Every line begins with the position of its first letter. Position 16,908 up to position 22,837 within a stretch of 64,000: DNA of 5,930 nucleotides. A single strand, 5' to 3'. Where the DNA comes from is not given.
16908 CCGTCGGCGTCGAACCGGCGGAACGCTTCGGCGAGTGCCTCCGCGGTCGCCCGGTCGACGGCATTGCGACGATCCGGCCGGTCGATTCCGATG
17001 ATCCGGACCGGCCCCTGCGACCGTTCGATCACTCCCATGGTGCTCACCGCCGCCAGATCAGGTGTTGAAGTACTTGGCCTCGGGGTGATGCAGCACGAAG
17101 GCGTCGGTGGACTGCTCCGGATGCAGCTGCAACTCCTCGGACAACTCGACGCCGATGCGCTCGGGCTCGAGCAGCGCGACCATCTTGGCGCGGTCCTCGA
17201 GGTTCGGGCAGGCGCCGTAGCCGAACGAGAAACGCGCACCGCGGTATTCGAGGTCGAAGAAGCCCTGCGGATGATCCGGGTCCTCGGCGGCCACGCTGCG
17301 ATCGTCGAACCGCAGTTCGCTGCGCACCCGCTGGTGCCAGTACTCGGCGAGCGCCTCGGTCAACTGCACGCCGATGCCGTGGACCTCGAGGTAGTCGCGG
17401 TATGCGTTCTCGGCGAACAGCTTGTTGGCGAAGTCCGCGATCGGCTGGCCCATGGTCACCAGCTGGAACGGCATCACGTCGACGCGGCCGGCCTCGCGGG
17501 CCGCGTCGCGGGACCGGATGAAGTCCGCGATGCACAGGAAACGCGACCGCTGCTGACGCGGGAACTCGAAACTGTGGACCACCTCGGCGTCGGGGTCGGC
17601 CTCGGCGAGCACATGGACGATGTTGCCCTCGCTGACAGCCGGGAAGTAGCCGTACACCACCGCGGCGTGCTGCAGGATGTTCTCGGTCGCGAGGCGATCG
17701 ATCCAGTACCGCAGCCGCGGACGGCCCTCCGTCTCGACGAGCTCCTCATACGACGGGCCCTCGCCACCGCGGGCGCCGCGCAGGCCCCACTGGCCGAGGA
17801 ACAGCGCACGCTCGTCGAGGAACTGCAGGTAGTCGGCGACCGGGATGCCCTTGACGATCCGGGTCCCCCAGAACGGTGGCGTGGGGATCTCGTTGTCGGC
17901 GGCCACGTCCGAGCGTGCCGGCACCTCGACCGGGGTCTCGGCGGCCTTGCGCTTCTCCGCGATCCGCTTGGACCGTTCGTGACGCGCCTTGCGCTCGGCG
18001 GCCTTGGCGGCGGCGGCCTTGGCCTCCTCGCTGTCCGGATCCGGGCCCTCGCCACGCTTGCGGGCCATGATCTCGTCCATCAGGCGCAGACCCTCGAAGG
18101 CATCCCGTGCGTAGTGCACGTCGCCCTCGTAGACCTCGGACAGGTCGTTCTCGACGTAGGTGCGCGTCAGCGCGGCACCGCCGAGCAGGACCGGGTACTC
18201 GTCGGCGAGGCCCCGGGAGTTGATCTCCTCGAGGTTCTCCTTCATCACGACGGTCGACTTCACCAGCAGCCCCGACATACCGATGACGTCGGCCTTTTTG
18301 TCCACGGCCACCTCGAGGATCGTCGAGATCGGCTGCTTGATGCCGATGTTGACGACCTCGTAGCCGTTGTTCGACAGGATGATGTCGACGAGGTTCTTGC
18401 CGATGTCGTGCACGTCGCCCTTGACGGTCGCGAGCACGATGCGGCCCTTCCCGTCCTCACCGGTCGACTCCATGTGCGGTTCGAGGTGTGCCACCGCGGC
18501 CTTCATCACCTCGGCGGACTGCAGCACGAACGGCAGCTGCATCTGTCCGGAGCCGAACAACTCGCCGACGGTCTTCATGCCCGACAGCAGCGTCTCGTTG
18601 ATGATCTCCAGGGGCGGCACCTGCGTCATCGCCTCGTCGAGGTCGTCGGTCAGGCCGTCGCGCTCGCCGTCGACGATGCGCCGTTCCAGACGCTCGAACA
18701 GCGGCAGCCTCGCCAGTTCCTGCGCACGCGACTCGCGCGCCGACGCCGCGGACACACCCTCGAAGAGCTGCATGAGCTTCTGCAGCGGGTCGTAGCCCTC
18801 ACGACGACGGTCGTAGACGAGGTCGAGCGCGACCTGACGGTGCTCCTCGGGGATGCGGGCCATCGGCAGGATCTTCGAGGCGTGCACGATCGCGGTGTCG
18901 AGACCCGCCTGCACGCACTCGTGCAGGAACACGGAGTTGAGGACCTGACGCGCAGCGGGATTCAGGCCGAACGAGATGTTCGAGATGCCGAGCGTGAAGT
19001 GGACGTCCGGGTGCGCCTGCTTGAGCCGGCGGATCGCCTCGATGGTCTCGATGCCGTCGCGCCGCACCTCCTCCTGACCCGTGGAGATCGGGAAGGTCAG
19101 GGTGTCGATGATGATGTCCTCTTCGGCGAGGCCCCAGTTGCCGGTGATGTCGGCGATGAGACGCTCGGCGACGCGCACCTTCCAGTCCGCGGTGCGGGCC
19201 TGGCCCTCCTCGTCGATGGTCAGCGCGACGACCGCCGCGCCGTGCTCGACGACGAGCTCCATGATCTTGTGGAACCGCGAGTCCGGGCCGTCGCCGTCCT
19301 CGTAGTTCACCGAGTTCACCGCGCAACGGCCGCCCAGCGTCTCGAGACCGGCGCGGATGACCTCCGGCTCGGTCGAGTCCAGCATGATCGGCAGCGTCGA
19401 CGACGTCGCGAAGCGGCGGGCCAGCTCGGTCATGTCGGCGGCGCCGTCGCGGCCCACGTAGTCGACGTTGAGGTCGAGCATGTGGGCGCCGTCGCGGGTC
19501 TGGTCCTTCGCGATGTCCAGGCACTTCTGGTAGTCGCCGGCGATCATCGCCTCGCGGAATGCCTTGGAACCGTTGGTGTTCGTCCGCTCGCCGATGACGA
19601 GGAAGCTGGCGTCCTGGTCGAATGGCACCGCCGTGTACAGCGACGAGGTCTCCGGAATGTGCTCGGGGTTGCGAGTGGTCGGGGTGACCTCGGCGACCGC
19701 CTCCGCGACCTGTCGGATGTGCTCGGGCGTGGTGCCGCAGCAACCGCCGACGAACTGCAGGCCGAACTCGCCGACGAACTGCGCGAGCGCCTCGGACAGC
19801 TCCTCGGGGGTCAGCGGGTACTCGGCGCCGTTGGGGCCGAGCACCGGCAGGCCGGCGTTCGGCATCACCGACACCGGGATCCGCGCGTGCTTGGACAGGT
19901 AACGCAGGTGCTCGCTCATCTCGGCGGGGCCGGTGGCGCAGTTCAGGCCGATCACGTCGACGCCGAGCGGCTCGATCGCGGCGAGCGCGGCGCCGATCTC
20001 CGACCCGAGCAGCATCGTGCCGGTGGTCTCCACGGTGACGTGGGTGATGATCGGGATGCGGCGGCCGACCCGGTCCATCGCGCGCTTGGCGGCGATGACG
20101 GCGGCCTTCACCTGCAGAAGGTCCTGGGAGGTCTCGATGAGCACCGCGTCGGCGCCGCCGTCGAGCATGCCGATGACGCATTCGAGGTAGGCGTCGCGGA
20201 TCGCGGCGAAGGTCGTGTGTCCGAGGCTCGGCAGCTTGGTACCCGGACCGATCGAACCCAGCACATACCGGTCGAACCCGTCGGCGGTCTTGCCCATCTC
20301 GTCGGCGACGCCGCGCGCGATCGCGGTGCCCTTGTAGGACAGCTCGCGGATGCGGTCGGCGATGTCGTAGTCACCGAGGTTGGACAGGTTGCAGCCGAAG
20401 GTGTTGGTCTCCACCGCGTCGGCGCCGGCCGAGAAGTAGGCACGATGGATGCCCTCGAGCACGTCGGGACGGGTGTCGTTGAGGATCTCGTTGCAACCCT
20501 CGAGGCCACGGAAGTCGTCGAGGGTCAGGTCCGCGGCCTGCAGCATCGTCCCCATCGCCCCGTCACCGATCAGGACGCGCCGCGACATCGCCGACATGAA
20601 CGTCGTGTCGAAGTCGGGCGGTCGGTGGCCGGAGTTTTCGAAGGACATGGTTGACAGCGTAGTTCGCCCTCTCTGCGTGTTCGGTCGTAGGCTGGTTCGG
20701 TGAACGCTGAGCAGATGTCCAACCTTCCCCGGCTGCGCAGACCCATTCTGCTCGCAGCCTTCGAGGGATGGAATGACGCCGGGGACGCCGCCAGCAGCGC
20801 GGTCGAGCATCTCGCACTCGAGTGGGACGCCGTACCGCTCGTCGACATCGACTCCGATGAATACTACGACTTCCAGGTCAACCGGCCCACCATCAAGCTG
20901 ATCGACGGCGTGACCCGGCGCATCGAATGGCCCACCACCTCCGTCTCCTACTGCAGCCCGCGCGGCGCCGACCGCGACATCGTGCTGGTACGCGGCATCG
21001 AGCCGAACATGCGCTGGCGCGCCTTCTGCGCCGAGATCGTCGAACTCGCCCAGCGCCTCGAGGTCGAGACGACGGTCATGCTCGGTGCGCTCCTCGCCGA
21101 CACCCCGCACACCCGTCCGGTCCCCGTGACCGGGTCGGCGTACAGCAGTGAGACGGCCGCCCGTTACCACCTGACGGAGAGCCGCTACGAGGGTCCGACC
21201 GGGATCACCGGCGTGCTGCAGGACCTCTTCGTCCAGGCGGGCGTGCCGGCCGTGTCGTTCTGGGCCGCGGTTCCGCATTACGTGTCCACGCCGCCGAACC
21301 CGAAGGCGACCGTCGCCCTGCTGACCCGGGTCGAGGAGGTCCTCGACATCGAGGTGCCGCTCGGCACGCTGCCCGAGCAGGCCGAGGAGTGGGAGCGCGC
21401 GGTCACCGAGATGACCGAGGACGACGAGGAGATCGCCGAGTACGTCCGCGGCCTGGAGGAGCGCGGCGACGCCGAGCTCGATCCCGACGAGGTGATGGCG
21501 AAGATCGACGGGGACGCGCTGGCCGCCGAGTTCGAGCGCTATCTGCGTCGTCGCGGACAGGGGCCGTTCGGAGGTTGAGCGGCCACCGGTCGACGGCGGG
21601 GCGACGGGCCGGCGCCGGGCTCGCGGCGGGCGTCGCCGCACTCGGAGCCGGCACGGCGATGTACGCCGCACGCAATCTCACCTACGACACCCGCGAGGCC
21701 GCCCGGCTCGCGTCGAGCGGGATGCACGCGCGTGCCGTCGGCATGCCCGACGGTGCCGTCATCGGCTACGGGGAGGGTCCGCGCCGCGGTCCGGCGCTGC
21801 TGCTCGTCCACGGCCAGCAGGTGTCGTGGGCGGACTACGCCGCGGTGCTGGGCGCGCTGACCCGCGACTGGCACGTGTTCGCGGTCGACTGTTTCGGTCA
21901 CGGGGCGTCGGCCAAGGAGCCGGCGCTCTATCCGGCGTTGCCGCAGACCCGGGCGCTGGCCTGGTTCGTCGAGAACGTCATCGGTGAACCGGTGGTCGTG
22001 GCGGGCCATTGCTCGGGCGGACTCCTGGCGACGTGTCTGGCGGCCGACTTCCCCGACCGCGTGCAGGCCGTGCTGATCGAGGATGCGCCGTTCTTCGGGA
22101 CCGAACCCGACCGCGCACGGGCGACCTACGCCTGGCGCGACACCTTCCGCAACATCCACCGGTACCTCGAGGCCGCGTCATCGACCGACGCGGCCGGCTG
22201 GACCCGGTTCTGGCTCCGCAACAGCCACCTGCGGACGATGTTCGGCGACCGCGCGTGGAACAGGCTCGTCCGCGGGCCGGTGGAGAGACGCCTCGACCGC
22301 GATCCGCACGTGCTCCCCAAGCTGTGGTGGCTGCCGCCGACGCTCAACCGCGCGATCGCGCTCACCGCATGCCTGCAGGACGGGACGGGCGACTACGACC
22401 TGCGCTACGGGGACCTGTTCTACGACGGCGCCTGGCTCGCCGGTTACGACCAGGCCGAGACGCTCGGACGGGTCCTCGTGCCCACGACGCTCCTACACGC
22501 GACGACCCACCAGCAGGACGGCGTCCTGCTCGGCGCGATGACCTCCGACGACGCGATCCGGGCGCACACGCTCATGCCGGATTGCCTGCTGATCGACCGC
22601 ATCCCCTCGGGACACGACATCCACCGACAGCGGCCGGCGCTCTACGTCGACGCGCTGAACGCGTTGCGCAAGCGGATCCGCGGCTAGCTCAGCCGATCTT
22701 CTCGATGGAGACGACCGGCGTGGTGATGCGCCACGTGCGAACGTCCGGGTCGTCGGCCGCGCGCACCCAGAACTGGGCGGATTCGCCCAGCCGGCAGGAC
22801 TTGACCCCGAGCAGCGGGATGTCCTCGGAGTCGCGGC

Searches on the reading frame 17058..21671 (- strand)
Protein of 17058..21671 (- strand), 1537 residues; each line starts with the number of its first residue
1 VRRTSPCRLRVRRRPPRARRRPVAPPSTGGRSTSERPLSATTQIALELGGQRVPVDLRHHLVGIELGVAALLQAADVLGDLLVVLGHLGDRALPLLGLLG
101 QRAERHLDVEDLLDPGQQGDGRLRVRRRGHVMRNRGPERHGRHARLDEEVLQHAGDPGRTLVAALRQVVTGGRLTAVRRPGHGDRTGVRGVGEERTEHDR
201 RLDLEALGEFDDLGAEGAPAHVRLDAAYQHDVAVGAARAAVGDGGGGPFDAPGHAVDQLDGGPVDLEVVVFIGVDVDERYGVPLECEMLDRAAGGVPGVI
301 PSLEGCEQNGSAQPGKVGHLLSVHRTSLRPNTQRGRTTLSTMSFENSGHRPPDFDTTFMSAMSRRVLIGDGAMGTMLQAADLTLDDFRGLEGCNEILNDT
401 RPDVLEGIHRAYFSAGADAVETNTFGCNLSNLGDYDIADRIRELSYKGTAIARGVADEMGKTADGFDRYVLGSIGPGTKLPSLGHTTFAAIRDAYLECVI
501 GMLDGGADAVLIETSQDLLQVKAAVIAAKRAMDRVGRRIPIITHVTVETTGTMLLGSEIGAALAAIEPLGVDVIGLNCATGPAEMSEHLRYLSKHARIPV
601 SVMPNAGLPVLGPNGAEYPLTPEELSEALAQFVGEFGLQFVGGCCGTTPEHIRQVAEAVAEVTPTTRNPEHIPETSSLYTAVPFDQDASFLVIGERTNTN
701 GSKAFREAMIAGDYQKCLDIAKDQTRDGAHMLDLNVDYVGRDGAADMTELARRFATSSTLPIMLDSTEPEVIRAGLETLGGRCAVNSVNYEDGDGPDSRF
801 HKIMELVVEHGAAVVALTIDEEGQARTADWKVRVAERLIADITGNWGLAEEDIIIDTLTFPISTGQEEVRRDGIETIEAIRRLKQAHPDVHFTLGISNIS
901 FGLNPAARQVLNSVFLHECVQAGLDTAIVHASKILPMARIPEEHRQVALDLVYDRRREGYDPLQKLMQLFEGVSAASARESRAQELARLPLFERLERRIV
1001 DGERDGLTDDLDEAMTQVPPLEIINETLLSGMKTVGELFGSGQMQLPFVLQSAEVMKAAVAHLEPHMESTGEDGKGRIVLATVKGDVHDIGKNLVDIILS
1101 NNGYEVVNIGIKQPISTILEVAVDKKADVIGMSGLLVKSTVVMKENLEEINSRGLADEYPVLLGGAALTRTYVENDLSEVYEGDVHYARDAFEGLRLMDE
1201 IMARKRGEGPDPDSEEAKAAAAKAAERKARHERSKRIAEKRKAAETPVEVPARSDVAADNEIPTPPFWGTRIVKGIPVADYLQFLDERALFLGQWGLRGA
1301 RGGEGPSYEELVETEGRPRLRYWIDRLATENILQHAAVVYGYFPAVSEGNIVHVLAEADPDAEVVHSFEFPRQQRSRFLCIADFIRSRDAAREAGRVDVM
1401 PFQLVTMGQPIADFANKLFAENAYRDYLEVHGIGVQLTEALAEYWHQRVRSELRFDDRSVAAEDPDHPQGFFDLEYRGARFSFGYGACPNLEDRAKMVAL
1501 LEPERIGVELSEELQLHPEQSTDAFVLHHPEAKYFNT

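Call 12: search_protein_families(library=pfam, proteins=[window:17058-21671:-], max_evalue=0.00001)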
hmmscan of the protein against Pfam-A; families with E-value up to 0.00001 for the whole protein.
window:17058-21671:- (1537 aa): 5 families
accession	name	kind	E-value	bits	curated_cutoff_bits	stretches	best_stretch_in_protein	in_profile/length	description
PF02574.22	S-methyl_trans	-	6.3e-79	266.2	22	1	367-659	1-283/283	Homocysteine S-methyltransferase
PF00809.28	Pterin_bind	-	4.7e-48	164.4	25.5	1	694-930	1-244/244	Pterin binding enzyme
PF02965.22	Met_synt_B12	-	4.1e-28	99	25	1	1324-1536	48-256/273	Vitamin B12 dependent methionine synthase, activation domain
PF02607.22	B12-binding_2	-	7.7e-22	77.7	23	1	991-1064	1-74/74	B12 binding domain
PF02310.24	B12-binding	-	3.2e-21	75.8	32.1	1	1076-1195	1-120/121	B12 binding domain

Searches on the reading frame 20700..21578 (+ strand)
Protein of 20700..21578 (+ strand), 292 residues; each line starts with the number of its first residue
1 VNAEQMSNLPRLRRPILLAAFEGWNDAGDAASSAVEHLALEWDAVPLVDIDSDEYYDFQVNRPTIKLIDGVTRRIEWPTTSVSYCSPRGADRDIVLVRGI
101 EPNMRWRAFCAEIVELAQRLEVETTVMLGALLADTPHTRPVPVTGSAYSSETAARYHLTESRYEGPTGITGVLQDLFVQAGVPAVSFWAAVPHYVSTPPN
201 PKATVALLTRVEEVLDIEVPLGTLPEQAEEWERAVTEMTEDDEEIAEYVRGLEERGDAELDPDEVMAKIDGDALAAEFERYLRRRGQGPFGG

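Call 12: search_protein_families(library=pfam, proteins=[window:20700-21578:+], max_evalue=0.00001)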
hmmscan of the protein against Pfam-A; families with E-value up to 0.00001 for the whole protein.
window:20700-21578:+ (292 aa): 1 family
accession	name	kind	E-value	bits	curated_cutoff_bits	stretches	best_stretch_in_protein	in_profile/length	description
PF09754.15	PAC2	-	7.2e-69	232.3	25.8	1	20-238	1-214/215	PAC2 family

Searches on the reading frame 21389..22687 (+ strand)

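Call 12: search_protein_families(library=pfam, proteins=[window:21389-22687:+], max_evalue=0.00001)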
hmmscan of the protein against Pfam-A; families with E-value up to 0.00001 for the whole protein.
window:21389-22687:+ (432 aa): 3 families
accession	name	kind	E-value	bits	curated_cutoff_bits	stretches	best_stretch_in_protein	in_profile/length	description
PF00561.26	Abhydrolase_1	-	1.3e-15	58.2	25.8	1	135-277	1-152/245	alpha/beta hydrolase fold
PF12697.13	Abhydrolase_6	-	7.8e-12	46.7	26.3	1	137-422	1-217/217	Alpha/beta hydrolase family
PF12146.15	Hydrolase_4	-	2.4e-09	37.3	27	1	136-266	6-143/239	Serine aminopeptidase, S33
